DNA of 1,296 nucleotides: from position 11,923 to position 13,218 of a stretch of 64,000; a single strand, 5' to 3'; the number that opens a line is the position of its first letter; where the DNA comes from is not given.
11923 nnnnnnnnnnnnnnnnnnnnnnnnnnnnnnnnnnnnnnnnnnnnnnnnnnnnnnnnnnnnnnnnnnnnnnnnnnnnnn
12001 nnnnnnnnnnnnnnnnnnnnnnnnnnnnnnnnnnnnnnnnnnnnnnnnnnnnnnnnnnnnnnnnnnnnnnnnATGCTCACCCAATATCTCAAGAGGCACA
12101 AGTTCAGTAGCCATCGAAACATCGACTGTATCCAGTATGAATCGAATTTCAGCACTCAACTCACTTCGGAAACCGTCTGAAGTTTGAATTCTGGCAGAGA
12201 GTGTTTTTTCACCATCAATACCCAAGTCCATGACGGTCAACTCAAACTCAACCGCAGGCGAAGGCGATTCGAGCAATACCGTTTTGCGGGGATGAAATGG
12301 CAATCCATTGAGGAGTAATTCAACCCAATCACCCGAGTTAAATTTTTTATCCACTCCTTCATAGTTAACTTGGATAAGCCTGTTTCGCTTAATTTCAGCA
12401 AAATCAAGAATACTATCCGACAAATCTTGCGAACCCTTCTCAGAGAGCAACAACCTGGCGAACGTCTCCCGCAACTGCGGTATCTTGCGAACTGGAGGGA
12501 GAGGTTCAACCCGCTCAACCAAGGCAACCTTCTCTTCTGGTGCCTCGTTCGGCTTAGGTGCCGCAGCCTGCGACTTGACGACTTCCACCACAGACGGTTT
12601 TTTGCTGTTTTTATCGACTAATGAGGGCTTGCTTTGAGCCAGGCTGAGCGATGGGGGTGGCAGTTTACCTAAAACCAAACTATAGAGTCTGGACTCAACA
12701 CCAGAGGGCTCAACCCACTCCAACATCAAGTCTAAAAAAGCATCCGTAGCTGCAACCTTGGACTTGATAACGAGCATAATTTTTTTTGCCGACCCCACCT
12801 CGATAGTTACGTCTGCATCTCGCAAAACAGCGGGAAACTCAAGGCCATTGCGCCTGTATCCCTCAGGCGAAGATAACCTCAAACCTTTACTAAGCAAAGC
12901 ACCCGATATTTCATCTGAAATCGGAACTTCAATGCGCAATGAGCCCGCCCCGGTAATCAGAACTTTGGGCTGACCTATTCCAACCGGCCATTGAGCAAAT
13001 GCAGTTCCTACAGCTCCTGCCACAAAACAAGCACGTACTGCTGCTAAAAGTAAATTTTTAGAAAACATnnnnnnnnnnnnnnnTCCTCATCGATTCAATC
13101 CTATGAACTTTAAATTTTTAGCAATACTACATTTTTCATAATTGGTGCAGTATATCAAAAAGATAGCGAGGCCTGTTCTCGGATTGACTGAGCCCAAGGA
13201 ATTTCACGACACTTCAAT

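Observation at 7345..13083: Giant FimV-core + Ig-repeat protein encoded immediately upstream of, and abutting, the secretin gene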

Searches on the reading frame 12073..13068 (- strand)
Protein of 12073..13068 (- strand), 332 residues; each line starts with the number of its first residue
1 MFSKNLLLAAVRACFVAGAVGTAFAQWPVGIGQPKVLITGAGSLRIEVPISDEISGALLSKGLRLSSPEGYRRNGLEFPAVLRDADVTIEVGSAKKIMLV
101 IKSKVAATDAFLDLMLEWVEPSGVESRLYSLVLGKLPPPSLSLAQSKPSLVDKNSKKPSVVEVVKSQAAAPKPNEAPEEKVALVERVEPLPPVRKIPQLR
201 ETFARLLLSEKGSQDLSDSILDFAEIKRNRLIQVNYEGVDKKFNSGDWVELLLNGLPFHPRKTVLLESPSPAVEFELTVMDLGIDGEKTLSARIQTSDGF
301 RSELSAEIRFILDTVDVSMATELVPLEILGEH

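Call 17: find_homologous_proteins(query=window:12073-13068:-)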
Query seq(332 aa) (332 aa): 2 proteins with E <= 0.001 among 8000 candidates.
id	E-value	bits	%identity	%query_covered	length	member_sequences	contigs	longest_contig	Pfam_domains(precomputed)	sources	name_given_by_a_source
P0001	1.7e-115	404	77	53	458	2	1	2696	PF25800.2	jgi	-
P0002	1.3e-112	394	77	53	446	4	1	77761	PF25800.2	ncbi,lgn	-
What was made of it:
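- Tried and rejected: Word-indexed protein search with the N-terminal 332 aa returned only the paralogue clusters (call 17).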

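Call 20: find_encoding_contigs(protein=P0019, flank=10000, max_places=6)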
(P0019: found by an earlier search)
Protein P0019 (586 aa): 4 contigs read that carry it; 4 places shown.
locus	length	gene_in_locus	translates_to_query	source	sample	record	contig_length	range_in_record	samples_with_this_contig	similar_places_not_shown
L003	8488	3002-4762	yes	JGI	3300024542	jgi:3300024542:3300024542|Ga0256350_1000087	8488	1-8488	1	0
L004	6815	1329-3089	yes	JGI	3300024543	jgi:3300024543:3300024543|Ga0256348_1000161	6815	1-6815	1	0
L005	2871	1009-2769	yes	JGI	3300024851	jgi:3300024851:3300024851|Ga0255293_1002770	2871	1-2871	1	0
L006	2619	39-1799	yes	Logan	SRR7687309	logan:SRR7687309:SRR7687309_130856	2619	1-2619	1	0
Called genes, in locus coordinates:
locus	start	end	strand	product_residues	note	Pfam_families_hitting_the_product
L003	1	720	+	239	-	?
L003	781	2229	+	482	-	PF00263:Secretin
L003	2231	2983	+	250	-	-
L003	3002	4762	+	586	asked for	PF13173:AAA_14 (faint), PF00437:T2SSE, PF13191:AAA_16 (weak)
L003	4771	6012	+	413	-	PF00482:T2SSF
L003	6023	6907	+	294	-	-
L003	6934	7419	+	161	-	-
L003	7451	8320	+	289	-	PF13145:Rotamase_2 (faint)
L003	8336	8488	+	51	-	?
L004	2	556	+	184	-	?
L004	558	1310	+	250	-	-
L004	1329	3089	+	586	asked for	PF13173:AAA_14 (faint), PF00437:T2SSE, PF13191:AAA_16 (weak)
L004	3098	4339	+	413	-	PF00482:T2SSF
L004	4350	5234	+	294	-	-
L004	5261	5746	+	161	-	-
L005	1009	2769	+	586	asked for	PF13173:AAA_14 (faint), PF00437:T2SSE, PF13191:AAA_16 (weak)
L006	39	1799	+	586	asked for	PF13173:AAA_14 (faint), PF00437:T2SSE, PF13191:AAA_16 (weak)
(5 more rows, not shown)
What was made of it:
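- Checked: A gene caller placed the start of the 99%-identical orthologue 12 codons later (call 20).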

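Call 21: find_encoding_contigs(protein=P0005, flank=10000, max_places=6)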
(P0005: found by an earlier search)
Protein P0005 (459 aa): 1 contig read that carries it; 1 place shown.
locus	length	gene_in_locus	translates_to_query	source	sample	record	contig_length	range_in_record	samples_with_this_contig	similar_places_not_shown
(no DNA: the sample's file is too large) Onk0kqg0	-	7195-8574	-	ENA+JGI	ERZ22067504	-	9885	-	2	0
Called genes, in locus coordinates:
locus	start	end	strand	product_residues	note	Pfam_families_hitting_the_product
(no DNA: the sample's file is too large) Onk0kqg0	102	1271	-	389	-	PF00768:Peptidase_S11, PF13354:Beta-lactamase2, PF07943:PBP5_C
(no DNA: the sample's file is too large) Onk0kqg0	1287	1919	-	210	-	PF12146:Hydrolase_4 (weak), PF00561:Abhydrolase_1 (weak), PF12697:Abhydrolase_6 (faint), PF20408:Abhydrolase_11 (faint)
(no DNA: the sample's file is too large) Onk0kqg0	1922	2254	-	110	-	PF01257:2Fe-2S_thioredx (weak)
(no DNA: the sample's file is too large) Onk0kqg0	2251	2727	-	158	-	PF01252:Peptidase_A8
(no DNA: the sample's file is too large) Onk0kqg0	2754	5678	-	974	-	PF00133:tRNA-synt_1, PF01406:tRNA-synt_1e (faint), PF09334:tRNA-synt_1g, PF08264:Anticodon_1, PF06827:zf-FPG_IleRS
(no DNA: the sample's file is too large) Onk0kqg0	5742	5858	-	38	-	-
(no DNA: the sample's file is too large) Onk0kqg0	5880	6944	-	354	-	PF01116:F_bP_aldolase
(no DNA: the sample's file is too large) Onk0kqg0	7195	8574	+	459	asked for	PF25800:FimV_N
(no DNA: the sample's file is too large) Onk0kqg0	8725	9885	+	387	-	?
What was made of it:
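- Checked: The repeat copy number rests on one assembly across a 290-bp repeat that breaks other assemblies (call 21).
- Other assemblies break near the repeat (call 21).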

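Call 23: find_encoding_contigs(protein=P0018, flank=10000, max_places=6)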
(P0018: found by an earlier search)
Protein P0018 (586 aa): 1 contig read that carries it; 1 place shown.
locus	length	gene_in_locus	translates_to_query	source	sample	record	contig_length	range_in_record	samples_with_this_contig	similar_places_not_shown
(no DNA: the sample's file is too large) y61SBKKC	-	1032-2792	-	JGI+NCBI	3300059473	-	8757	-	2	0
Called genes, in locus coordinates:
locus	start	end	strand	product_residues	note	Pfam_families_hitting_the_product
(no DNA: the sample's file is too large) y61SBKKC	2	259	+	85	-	?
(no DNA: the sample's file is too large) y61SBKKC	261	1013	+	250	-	-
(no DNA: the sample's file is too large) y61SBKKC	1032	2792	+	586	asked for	PF13173:AAA_14 (faint), PF00437:T2SSE, PF13191:AAA_16 (faint)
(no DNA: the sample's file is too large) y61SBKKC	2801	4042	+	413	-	PF00482:T2SSF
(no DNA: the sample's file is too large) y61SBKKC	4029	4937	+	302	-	-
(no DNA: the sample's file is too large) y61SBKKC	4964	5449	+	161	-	-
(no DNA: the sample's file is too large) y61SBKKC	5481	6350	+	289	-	PF13145:Rotamase_2 (faint)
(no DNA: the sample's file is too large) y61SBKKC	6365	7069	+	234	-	-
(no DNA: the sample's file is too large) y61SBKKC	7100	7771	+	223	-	-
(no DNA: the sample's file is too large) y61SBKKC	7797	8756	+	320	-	?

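Call 40: search_protein_families(library=pfam, proteins=[L003:7451-8320:+], max_evalue=10)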
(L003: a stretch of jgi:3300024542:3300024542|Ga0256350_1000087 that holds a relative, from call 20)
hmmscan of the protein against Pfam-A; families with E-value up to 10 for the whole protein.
L003:7451-8320:+ (289 aa): 4 families
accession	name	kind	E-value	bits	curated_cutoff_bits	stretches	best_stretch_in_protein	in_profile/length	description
PF13145.12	Rotamase_2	-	9.1e-06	26.9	27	1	142-259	1-119/121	PPIC-type PPIASE domain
PF05210.18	Sprouty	-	0.012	16.3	25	1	17-52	72-107/116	Sprouty protein (Spry)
PF18385.6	Tiam_CC_Ex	-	0.043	14.6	25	1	150-201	35-90/98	T-lymphoma invasion and metastasis CC-Ex domain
PF13624.11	SurA_N_3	-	0.11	12.7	27.2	1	16-109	6-104/162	SurA-like N-terminal domain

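Call 76: find_related_loci(query=L003:7451-8320:+, collection=metagenome_contigs, flank=10000)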
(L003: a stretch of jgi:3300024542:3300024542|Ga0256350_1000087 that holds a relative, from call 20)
Query L003:7451-8320:+ (289 aa) in metagenome_contigs; peptide patterns used: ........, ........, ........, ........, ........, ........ (x = any residue, [..] = any of these).
243 stretches matched a pattern; 4 encode a relative of the query (tblastn E <= 1e-3); 4 distinct loci.
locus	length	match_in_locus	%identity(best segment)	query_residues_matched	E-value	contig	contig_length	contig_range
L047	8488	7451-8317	100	1-289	0e+0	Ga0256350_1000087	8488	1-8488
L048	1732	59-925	100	1-289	0e+0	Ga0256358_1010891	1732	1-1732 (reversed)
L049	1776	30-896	94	1-289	0e+0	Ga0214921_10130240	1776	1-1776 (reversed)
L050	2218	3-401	68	157-289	9e-61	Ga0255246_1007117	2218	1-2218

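Call 84: search_protein_families(library=pfam, proteins=[L048:944-1636:+, L050:415-1071:+, L050:1080-1820:+], max_evalue=0.01)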
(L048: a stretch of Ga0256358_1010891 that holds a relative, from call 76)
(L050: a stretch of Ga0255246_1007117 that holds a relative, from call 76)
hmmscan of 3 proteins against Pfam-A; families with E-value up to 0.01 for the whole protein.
L048:944-1636:+ (230 aa): 0 families

L050:415-1071:+ (218 aa): 0 families

L050:1080-1820:+ (246 aa): 0 families
